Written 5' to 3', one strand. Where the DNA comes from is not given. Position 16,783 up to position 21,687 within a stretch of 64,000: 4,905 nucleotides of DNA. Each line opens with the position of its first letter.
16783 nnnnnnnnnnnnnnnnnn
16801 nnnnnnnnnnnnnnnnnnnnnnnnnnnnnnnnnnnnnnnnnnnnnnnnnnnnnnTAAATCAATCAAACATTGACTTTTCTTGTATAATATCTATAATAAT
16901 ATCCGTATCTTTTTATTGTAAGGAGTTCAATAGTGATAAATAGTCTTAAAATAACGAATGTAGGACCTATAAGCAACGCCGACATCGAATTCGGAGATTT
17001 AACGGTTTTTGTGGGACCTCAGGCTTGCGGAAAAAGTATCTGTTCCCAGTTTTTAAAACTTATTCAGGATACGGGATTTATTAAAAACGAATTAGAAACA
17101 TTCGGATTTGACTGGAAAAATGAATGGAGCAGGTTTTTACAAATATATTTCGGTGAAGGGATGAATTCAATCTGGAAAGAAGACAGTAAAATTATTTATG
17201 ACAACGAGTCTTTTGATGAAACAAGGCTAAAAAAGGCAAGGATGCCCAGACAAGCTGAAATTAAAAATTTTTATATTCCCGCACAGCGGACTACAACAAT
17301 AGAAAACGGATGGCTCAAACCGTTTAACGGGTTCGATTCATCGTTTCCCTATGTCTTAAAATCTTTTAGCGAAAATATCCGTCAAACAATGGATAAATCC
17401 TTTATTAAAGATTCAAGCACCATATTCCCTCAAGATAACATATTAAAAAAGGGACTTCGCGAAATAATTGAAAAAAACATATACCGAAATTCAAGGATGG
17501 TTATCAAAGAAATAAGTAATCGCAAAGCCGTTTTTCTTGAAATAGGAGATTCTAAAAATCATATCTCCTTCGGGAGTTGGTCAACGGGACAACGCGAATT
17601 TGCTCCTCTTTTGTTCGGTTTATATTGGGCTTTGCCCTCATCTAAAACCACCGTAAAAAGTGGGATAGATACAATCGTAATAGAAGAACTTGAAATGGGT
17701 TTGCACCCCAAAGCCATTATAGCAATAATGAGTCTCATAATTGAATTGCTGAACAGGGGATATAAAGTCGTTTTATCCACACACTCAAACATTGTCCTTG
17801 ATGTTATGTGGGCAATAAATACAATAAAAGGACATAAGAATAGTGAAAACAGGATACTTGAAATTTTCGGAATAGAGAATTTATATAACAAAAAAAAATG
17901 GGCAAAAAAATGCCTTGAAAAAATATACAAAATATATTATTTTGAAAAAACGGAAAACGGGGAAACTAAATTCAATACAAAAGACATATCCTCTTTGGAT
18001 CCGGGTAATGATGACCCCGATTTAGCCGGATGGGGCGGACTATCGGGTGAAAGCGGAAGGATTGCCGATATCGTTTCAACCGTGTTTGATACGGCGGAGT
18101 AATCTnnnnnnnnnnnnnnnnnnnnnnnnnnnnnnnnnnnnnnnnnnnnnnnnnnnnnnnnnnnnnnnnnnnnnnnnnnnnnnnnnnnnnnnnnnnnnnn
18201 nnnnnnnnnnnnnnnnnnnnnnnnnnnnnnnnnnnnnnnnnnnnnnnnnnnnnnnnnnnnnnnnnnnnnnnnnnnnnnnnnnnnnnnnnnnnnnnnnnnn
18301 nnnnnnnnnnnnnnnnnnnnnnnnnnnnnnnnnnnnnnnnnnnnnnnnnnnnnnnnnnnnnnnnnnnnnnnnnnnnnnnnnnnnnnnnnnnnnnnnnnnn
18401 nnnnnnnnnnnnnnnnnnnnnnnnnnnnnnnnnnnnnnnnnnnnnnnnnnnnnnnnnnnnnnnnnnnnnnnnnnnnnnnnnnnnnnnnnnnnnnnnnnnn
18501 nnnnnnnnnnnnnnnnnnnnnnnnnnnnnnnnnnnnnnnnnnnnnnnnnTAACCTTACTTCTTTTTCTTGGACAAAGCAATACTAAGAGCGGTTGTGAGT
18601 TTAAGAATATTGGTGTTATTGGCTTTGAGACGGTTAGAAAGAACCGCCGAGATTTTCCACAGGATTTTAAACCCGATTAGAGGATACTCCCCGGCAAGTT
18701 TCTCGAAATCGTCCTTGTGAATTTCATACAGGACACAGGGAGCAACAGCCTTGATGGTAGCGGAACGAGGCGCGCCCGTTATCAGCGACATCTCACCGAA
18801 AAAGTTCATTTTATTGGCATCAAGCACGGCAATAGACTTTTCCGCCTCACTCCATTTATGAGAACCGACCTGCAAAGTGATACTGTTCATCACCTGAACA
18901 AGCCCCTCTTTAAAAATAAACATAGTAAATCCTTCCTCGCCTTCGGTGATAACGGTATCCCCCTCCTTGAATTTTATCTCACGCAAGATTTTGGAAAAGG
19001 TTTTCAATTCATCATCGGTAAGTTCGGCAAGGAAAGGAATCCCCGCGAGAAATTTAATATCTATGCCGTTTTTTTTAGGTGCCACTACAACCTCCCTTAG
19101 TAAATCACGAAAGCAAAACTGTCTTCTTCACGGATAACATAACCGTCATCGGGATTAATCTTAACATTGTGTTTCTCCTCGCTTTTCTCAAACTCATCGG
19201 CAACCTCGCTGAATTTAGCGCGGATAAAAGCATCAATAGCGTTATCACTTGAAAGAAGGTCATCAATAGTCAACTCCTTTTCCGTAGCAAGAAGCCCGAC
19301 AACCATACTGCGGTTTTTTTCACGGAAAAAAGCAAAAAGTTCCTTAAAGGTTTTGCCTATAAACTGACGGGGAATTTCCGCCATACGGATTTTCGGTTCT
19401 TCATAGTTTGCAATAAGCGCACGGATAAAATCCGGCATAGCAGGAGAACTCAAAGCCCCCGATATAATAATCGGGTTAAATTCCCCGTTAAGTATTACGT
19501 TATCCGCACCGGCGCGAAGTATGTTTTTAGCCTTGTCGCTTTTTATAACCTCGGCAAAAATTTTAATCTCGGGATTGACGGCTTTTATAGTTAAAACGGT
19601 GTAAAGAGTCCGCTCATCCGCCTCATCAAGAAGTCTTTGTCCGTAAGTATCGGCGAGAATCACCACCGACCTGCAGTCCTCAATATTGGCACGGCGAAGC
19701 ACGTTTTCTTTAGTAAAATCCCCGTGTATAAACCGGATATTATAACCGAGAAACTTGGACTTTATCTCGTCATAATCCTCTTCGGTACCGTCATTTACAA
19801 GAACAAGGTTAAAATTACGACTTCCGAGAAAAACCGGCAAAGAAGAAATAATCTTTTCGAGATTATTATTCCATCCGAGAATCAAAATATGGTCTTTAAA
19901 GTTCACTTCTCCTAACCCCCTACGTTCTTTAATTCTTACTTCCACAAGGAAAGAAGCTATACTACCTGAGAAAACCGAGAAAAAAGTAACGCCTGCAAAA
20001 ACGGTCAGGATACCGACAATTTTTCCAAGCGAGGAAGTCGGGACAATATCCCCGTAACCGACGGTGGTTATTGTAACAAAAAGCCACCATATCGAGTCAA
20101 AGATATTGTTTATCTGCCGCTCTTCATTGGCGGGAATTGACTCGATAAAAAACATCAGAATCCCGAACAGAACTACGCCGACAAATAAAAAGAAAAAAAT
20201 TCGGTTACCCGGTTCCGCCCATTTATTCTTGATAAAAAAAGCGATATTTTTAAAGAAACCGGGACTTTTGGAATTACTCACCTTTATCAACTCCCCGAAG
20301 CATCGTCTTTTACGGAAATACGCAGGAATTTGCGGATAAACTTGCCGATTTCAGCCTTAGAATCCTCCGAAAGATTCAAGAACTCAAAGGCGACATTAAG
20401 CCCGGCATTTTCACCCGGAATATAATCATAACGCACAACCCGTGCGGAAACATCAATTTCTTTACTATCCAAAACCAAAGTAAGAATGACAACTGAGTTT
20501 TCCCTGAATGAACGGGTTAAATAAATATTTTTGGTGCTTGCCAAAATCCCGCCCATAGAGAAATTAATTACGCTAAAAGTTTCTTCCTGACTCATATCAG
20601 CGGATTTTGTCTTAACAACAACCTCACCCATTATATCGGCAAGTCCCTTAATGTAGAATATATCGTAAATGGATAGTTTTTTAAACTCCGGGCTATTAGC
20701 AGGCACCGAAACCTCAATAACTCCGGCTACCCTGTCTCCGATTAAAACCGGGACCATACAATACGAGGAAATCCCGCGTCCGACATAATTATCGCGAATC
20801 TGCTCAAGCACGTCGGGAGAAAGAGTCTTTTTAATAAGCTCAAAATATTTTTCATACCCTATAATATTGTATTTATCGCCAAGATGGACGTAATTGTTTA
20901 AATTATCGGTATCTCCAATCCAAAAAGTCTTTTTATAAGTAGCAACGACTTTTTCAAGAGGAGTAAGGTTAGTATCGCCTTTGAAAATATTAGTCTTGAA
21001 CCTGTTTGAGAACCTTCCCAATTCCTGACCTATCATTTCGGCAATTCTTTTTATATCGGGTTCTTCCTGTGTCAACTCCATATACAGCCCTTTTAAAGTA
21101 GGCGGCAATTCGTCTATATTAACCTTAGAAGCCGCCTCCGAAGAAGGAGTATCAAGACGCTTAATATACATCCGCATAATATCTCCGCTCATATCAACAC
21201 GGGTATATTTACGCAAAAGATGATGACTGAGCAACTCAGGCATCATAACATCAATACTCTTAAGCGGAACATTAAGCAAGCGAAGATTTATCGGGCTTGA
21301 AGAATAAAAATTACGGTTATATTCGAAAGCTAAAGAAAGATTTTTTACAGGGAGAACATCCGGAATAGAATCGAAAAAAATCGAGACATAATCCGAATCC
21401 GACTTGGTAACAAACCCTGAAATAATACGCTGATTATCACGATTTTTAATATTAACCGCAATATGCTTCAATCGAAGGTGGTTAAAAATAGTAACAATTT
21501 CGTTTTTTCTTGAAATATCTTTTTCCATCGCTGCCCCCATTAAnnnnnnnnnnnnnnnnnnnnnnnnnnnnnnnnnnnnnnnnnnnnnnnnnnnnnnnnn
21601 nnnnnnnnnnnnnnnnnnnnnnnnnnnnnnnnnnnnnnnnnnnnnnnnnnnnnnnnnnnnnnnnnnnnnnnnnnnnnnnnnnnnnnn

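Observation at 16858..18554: AT-rich two-gene insert: ABC/AAA_21-type ATPase plus a 148-aa unknown partner (candidate defence or abortive-infection-type module)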

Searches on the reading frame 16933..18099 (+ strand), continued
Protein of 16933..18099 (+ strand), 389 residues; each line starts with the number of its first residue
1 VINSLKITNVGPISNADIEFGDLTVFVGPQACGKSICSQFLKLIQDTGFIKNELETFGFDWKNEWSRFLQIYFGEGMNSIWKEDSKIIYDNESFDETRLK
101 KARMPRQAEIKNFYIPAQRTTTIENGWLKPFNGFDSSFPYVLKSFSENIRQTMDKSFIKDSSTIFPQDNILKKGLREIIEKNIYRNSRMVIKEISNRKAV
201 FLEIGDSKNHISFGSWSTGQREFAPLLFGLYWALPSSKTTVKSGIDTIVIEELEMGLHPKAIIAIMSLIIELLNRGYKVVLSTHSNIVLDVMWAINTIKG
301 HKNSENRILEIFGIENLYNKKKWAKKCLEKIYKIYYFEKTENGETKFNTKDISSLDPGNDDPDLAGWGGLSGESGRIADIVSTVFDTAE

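Call 80: get_annotated_region(hit=H1, flank=8000)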
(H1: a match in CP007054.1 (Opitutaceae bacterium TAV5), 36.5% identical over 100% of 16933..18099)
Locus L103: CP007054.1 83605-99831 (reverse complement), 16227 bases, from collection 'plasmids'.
description: Opitutaceae bacterium TAV5 plasmid, complete sequence
organism: Opitutaceae bacterium TAV5 (NCBI taxid 794903)
taxonomy: Bacteria; Verrucomicrobiota; Opitutia; Opitutales; Opitutaceae; ; Opitutaceae bacterium TAV5
host: -; source: -; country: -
typing (MOB-suite, as given by PLSDB): mobilizable; replicon rep_cluster_253; relaxase MOBF
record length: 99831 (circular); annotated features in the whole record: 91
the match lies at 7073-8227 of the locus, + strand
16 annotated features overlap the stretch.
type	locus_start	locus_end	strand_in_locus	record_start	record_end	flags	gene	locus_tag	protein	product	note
CDS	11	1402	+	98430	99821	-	-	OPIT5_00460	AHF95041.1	hypothetical protein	-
CDS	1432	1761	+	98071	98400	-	-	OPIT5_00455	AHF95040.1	hypothetical protein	-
CDS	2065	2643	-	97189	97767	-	-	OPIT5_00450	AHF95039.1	hypothetical protein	-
CDS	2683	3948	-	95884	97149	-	-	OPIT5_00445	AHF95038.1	hypothetical protein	-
CDS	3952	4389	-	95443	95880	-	-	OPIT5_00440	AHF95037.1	family S24 peptidase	-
CDS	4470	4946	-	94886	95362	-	-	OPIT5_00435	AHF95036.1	hypothetical protein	-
CDS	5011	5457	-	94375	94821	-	-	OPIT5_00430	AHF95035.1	hypothetical protein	-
CDS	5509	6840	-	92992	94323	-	-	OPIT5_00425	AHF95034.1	hypothetical protein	-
CDS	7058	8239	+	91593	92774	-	-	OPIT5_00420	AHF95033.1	hypothetical protein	-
CDS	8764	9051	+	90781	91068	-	-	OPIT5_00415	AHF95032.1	LysR family transcriptional regulator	-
CDS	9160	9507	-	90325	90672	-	-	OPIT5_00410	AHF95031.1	hypothetical protein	-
CDS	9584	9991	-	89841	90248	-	-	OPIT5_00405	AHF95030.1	mucin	-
CDS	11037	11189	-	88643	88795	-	-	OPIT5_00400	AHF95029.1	hypothetical protein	-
CDS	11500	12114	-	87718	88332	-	-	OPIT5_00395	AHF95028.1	hypothetical protein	-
CDS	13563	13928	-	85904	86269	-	-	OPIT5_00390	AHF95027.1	hypothetical protein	-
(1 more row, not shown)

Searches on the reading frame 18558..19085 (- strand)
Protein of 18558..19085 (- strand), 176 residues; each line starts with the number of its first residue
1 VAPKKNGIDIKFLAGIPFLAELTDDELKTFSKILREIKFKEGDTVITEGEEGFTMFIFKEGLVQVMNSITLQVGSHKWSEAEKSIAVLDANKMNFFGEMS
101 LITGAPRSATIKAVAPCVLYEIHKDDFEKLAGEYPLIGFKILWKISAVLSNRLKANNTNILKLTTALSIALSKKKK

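Call 4: search_protein_families(library=pfam, proteins=[window:18558-19085:-], max_evalue=0.1)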
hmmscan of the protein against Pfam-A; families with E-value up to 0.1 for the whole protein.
window:18558-19085:- (176 aa): 1 family
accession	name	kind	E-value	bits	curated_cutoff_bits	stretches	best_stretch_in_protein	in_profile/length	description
PF00027.35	cNMP_binding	-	2.2e-16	60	27.5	1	37-132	2-87/89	Cyclic nucleotide-binding domain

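Call 76: search_protein_families(library=padloc, proteins=[window:18558-19085:-], max_evalue=0.001)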
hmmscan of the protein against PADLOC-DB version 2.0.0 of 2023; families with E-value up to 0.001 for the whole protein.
window:18558-19085:- (176 aa): 4 families
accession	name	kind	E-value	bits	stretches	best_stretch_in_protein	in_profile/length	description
PDLC00731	Effector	-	1.6e-10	38.5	1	38-161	44-149/306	TIR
PDLC02371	PycTIR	-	5.7e-10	37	1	34-161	37-146/288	-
PDLC00732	Effector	-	2e-08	31.6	1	38-162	40-146/301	TIR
PDLC00734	PycC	-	1.1e-05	22.7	1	29-138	28-127/374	Pycsar cyclase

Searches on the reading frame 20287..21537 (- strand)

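Call 67: search_protein_families(library=pfam, proteins=[window:20287-21537:-], max_evalue=0.001)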
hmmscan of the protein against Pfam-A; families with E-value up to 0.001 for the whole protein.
window:20287-21537:- (416 aa): 2 families
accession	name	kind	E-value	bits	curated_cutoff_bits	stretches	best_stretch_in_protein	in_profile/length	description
PF07238.19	PilZ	-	6.7e-08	33.2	22.5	1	317-402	21-101/102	PilZ domain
PF07614.16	DUF1577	-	0.00015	21.5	25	1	180-280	146-242/256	Protein of unknown function (DUF1577)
